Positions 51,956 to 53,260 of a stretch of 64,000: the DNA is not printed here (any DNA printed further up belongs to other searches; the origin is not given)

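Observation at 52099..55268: AT-rich two-gene islet of unknown function between a conserved ABC efflux operon and uvrB: best candidate for an undescribed (defence or signalling?) module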

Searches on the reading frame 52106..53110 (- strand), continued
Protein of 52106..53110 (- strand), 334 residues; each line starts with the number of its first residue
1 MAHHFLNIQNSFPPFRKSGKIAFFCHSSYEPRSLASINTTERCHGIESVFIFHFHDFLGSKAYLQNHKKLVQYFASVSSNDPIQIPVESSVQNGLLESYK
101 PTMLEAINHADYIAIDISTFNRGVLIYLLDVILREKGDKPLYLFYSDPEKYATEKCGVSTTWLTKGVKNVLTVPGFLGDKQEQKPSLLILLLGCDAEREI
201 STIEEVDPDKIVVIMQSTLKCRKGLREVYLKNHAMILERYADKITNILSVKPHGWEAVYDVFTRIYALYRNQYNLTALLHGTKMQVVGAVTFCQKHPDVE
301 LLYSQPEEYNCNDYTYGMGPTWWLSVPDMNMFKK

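Call 117: search_protein_families(library=pfam, proteins=[L009:9328-10860:+, L009:10864-11418:+, L033:6740-7675:+, L032:6992-7963:+, L035:6557-7552:+], max_evalue=0.01)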
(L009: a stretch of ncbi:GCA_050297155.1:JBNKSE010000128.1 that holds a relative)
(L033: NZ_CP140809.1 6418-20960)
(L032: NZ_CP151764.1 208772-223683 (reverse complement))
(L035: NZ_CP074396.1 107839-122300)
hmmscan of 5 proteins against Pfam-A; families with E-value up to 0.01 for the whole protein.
L009:9328-10860:+ (510 aa): 2 families
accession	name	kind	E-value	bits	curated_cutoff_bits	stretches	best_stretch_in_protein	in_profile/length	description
PF02518.31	HATPase_c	-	7.1e-23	81.6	26.4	1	402-508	6-110/111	Histidine kinase-, DNA gyrase B-, and HSP90-like ATPase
PF13581.12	HATPase_c_2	-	0.0087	16.5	27.4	0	410-482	40-110/127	Histidine kinase-like ATPase domain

L009:10864-11418:+ (185 aa): 2 families
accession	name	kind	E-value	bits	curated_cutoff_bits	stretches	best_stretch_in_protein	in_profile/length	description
PF00072.30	Response_reg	-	7.8e-10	39.3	30.2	1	27-136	1-100/111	Response regulator receiver domain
PF11849.14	DUF3369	-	3.2e-08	34.5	27.2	1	147-182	1-36/168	Domain of unknown function (DUF3369)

L033:6740-7675:+ (311 aa): 0 families

L032:6992-7963:+ (323 aa): 0 families

L035:6557-7552:+ (331 aa): 0 families
